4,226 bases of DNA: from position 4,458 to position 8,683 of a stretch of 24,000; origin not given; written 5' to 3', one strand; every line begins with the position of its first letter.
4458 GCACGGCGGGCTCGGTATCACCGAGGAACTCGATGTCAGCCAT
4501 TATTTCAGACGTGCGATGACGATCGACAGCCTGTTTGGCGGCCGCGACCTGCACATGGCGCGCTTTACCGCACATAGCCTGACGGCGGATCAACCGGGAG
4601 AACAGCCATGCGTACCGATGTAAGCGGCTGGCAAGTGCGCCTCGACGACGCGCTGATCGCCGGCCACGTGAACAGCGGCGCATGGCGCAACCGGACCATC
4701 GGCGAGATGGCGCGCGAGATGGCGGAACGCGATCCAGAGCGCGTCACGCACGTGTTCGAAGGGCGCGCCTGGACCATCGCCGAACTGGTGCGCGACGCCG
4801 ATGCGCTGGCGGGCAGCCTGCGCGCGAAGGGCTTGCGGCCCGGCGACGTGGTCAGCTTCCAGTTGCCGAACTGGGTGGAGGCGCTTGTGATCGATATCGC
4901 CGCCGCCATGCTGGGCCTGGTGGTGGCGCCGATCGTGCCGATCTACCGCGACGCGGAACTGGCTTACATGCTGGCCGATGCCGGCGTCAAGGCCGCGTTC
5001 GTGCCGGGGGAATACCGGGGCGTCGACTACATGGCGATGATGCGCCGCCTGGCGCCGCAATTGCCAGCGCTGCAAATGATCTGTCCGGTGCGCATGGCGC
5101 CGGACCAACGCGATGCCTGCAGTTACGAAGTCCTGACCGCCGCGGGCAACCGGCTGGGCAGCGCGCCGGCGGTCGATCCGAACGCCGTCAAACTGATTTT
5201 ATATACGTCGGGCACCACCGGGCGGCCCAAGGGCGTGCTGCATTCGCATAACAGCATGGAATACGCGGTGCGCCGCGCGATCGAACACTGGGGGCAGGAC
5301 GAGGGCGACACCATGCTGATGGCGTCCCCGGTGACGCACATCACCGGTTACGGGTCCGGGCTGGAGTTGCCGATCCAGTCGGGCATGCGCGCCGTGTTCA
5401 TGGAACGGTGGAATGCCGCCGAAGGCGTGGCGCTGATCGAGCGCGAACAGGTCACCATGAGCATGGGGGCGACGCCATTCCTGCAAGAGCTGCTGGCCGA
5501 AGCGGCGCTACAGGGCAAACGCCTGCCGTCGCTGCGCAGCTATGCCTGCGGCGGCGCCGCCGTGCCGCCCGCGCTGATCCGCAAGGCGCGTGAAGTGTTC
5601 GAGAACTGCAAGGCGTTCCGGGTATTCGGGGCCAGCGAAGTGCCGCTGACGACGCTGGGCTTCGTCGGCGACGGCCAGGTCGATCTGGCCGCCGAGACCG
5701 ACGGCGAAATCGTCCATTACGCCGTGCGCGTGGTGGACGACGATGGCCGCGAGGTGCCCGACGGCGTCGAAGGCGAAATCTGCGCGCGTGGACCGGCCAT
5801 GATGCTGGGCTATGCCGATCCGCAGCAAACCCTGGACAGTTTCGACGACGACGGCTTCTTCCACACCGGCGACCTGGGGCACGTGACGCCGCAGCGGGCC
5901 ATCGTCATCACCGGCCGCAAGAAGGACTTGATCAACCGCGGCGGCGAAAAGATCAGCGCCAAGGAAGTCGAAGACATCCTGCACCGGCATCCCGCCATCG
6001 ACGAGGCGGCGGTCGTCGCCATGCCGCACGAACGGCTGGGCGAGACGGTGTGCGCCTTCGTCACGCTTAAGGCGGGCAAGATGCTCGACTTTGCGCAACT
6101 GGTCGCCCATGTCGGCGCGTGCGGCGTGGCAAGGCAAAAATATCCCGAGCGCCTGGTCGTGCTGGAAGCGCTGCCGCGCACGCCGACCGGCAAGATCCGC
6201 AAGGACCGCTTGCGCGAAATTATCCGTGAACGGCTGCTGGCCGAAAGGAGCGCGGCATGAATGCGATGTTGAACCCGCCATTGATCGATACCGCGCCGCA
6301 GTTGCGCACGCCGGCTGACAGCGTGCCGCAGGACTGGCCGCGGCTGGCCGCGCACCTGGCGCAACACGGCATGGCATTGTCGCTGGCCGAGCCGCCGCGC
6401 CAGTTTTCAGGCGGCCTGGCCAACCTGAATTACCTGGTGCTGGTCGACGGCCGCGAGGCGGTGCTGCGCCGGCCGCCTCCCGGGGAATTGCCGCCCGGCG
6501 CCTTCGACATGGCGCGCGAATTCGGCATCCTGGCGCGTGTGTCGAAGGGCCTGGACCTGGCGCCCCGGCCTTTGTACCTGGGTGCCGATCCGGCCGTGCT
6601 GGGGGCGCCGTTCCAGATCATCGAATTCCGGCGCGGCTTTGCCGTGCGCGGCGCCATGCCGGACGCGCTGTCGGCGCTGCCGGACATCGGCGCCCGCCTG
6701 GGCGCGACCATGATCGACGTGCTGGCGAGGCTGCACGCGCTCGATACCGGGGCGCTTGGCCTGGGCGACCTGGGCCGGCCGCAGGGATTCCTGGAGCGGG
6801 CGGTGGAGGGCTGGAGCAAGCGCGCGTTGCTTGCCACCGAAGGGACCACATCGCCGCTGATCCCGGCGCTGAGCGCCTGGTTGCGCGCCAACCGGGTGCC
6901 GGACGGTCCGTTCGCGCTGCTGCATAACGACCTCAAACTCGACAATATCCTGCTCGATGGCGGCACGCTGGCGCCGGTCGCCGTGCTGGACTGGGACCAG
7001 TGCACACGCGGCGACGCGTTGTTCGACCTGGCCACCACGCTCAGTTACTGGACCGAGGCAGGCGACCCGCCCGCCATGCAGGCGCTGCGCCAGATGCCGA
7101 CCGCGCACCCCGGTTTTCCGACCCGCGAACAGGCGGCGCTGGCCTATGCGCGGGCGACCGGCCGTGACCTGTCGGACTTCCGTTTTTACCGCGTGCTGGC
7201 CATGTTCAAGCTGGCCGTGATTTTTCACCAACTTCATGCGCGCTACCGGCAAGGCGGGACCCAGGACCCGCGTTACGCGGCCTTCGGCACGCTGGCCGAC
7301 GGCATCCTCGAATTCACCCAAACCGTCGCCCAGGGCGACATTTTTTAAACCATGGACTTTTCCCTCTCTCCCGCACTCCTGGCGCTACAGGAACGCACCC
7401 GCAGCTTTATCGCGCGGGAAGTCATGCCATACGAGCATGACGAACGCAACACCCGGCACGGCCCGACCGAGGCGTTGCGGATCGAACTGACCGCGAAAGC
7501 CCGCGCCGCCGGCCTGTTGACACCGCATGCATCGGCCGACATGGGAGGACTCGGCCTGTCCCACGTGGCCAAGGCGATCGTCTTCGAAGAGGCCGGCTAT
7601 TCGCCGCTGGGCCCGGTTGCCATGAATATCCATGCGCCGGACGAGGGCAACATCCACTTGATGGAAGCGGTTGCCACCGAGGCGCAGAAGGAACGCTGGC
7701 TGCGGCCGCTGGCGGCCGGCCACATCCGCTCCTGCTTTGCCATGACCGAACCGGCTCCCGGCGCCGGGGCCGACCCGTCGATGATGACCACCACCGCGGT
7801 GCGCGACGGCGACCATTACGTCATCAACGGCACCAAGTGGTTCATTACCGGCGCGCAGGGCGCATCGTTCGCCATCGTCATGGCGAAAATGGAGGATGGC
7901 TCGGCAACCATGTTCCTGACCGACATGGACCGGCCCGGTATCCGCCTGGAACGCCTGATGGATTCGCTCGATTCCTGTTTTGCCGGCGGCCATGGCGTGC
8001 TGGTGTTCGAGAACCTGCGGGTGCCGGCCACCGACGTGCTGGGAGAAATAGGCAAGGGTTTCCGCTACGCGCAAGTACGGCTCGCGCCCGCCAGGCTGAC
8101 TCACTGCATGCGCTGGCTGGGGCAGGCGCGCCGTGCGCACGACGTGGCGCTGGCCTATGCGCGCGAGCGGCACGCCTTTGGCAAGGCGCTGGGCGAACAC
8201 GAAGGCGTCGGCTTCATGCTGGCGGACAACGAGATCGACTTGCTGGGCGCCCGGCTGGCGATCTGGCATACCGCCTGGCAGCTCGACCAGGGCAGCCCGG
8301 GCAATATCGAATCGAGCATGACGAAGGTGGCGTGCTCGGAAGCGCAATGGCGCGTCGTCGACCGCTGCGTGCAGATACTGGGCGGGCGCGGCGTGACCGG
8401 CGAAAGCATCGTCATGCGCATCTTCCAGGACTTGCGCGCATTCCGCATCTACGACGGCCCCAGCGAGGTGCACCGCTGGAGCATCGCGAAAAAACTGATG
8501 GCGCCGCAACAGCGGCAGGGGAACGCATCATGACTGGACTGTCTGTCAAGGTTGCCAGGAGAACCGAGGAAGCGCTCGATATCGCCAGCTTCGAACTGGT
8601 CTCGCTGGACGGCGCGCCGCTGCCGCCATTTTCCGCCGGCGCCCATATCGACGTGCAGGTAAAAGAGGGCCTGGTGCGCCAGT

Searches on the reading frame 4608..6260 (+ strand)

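Call 83: search_protein_families(library=pfam, proteins=[window:4608-6260:+], max_evalue=0.00001)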
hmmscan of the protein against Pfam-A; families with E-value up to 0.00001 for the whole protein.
window:4608-6260:+ (550 aa): 2 families
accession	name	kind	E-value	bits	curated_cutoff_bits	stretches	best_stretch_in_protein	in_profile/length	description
PF00501.34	AMP-binding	-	2.5e-78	264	29.9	1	37-402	3-383/384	AMP-binding enzyme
PF13193.12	AMP-binding_C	-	1.1e-16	61.9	24.5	1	453-529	1-76/76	AMP-binding enzyme C-terminal domain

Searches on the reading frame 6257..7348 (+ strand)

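Call 83: search_protein_families(library=pfam, proteins=[window:6257-7348:+], max_evalue=0.00001)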
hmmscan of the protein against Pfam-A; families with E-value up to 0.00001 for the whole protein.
window:6257-7348:+ (363 aa): 1 family
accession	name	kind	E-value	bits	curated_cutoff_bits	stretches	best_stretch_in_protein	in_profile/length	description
PF01636.29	APH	-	3e-39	135.7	23.2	1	48-282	3-230/239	Phosphotransferase enzyme family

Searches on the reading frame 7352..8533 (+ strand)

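Call 83: search_protein_families(library=pfam, proteins=[window:7352-8533:+], max_evalue=0.00001)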
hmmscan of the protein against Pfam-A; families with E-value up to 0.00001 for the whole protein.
window:7352-8533:+ (393 aa): 4 families
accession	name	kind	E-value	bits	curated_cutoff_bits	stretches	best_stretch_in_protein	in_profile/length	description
PF00441.29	Acyl-CoA_dh_1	-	5.4e-43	147.1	22.4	1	234-382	1-149/150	Acyl-CoA dehydrogenase, C-terminal domain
PF02770.24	Acyl-CoA_dh_M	-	2.3e-19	69.8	33.3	1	128-206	1-82/97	Acyl-CoA dehydrogenase, middle domain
PF02771.21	Acyl-CoA_dh_N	-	3.7e-16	59.9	22.9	1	10-123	5-112/113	Acyl-CoA dehydrogenase, N-terminal domain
PF08028.16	Acyl-CoA_dh_2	-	3.5e-13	50.5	22.7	1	249-368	1-130/134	Acyl-CoA dehydrogenase, C-terminal domain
